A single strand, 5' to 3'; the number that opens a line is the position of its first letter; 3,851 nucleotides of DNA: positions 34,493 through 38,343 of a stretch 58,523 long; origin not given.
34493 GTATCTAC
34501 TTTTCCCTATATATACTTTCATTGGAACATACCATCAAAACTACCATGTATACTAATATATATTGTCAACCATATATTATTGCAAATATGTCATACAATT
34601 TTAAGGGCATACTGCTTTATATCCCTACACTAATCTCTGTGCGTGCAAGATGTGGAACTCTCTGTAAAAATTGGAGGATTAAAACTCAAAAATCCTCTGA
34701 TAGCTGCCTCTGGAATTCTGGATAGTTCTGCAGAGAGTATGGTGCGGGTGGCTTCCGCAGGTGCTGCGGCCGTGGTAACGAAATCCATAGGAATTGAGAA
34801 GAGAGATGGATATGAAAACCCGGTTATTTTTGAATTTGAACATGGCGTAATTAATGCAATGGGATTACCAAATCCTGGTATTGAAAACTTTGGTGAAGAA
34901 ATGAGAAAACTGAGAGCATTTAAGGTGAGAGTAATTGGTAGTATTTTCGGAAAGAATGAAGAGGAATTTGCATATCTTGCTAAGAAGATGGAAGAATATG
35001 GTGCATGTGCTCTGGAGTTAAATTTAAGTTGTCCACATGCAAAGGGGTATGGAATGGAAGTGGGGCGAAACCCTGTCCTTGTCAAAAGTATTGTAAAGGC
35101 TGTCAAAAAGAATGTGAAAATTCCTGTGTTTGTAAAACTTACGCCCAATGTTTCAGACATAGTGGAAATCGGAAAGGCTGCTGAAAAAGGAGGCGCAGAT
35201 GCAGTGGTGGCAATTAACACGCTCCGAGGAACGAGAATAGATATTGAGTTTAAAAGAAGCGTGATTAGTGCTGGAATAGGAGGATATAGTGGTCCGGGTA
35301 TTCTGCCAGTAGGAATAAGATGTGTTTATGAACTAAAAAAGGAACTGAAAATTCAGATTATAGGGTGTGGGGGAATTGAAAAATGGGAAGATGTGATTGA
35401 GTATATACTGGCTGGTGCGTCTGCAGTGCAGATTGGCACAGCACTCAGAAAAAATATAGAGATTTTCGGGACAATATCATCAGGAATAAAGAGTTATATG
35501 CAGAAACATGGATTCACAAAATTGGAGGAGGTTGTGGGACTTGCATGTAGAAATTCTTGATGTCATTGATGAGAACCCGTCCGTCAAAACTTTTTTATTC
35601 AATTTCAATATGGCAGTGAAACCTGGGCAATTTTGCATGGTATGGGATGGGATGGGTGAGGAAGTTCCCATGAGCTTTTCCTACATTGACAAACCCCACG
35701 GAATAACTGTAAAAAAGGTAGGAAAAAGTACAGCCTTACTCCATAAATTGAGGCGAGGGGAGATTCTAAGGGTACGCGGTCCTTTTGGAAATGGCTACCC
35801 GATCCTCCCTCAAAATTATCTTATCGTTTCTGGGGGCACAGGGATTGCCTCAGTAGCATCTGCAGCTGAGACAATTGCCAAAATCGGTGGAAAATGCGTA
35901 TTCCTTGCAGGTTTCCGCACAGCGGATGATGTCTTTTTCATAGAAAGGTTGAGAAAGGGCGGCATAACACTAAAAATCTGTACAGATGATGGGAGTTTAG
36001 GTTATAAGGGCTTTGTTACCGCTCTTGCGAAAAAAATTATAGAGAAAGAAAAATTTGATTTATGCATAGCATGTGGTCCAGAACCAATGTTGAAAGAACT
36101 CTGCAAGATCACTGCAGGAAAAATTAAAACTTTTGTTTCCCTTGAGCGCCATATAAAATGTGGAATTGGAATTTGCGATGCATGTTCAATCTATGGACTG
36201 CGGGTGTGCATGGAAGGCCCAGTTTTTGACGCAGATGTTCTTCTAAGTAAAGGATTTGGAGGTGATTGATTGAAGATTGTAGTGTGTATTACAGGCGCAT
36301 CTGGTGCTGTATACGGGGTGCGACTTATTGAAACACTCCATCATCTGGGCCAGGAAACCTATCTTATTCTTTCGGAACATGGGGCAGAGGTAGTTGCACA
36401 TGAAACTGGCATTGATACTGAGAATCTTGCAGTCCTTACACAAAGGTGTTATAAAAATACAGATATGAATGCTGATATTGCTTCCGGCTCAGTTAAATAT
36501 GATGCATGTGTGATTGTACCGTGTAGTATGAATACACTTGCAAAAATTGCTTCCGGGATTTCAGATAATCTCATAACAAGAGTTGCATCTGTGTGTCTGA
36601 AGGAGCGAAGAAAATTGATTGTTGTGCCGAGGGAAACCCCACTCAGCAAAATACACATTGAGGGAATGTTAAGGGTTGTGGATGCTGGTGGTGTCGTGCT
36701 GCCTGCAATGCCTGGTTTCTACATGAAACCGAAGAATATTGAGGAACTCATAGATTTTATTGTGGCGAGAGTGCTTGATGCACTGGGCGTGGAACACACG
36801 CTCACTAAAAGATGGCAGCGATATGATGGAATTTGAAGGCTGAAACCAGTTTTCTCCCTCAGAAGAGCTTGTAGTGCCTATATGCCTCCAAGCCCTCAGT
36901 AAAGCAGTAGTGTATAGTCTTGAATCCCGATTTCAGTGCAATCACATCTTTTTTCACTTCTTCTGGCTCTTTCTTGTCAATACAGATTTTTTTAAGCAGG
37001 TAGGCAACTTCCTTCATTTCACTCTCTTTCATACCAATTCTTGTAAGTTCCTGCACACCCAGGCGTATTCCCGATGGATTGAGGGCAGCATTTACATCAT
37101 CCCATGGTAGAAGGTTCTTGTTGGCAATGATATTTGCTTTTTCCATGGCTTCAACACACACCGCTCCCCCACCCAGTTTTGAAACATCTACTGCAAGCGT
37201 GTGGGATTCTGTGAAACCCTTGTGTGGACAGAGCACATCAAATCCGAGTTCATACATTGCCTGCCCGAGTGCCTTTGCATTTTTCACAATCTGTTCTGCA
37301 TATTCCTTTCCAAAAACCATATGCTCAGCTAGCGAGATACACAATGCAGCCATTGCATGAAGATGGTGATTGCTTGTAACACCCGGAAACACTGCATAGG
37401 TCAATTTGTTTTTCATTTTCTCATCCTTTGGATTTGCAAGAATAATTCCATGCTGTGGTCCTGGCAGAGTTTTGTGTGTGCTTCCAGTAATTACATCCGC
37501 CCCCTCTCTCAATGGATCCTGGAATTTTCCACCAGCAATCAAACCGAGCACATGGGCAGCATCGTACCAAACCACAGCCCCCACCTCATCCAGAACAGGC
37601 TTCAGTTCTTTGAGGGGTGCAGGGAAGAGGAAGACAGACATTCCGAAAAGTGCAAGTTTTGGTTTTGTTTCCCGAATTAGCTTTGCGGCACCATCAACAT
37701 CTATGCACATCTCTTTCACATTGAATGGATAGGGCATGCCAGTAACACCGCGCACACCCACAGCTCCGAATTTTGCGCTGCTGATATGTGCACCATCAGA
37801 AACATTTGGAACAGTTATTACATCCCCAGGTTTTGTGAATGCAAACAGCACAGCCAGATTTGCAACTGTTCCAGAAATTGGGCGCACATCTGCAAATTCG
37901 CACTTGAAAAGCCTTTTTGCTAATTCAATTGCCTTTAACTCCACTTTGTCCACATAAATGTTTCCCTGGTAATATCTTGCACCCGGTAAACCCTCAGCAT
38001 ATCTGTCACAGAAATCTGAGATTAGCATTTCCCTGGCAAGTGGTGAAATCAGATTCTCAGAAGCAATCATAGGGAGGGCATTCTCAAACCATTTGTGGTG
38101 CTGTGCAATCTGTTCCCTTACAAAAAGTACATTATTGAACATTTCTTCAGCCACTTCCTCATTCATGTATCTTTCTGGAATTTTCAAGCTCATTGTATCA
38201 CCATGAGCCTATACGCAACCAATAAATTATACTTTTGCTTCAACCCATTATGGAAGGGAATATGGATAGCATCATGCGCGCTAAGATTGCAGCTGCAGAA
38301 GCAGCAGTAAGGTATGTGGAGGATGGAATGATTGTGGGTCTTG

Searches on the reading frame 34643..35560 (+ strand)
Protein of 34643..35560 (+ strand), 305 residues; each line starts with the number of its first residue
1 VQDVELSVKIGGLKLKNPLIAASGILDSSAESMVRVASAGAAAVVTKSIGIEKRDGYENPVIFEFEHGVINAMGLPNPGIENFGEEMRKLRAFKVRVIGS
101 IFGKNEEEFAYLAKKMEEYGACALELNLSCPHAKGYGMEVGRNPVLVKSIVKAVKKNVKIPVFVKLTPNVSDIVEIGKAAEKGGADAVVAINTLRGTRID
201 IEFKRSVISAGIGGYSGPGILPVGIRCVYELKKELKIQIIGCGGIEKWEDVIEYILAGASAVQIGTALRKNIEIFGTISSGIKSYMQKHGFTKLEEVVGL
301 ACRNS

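Call 11: search_protein_families(library=pfam, proteins=[window:34643-35560:+], max_evalue=0.001)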
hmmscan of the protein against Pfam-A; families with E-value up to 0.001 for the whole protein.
window:34643-35560:+ (305 aa): 4 families
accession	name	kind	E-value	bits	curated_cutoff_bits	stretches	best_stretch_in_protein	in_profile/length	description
PF01180.27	DHO_dh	-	2e-71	241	27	1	6-286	2-291/291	Dihydroorotate dehydrogenase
PF01207.24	Dus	-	2.4e-15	56.9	20.4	1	101-189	60-156/311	Dihydrouridine synthase (Dus)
PF00977.27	His_biosynth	-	0.00012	22.1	23.6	1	225-280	62-117/228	Histidine biosynthesis protein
PF00478.31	IMPDH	-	0.00032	20.3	25.6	0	225-276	196-247/345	IMP dehydrogenase / GMP reductase domain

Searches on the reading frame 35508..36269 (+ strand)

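Call 11: search_protein_families(library=pfam, proteins=[window:35508-36269:+], max_evalue=0.001)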
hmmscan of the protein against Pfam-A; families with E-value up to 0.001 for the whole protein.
window:35508-36269:+ (253 aa): 2 families
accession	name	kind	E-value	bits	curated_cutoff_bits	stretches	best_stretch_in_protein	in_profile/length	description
PF10418.14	DHODB_Fe-S_bind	-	5.2e-09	36.1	23.9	1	213-244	1-39/41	Iron-sulfur cluster binding domain of dihydroorotate dehydrogenase B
PF00175.26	NAD_binding_1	-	1.1e-06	29.7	22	1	107-199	2-108/109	Oxidoreductase NAD-binding domain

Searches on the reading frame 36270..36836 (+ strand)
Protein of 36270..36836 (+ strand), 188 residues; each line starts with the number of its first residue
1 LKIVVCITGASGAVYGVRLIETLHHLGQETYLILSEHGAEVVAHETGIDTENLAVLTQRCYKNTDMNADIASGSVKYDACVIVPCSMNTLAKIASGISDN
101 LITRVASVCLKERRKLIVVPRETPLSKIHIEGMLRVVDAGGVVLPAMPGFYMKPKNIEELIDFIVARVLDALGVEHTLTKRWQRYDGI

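Call 11: search_protein_families(library=pfam, proteins=[window:36270-36836:+], max_evalue=0.001)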
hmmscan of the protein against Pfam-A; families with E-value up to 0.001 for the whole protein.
window:36270-36836:+ (188 aa): 1 family
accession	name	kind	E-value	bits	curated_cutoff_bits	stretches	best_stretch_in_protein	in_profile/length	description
PF02441.25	Flavoprotein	-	7.8e-50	169.1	22.7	1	1-172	1-162/162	Flavoprotein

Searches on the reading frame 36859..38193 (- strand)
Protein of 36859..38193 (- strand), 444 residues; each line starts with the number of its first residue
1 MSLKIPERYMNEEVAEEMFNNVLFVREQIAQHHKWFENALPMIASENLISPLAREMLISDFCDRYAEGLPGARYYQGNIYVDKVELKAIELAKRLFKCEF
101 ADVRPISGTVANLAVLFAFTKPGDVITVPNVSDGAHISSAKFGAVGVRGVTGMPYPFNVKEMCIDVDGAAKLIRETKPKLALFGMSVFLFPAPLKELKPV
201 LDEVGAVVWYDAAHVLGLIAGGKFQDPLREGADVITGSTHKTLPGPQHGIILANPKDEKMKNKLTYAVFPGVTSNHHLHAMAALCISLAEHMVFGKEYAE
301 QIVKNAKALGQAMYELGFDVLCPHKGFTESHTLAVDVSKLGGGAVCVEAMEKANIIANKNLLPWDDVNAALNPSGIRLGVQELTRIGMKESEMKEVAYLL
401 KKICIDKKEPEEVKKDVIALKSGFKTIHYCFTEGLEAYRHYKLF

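Call 11: search_protein_families(library=pfam, proteins=[window:36859-38193:-], max_evalue=0.001)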
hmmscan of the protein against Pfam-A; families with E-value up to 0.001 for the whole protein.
window:36859-38193:- (444 aa): 3 families
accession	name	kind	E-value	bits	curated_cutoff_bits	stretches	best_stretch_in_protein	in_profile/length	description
PF00464.25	SHMT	-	1.2e-73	248.5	27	1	29-398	12-397/399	Serine hydroxymethyltransferase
PF00155.27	Aminotran_1_2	-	2.8e-06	27.2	19.7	1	102-328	68-305/361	Aminotransferase class I and II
PF03841.19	SelA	-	0.00036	20.1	22.8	1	200-255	173-227/367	L-seryl-tRNA selenium transferase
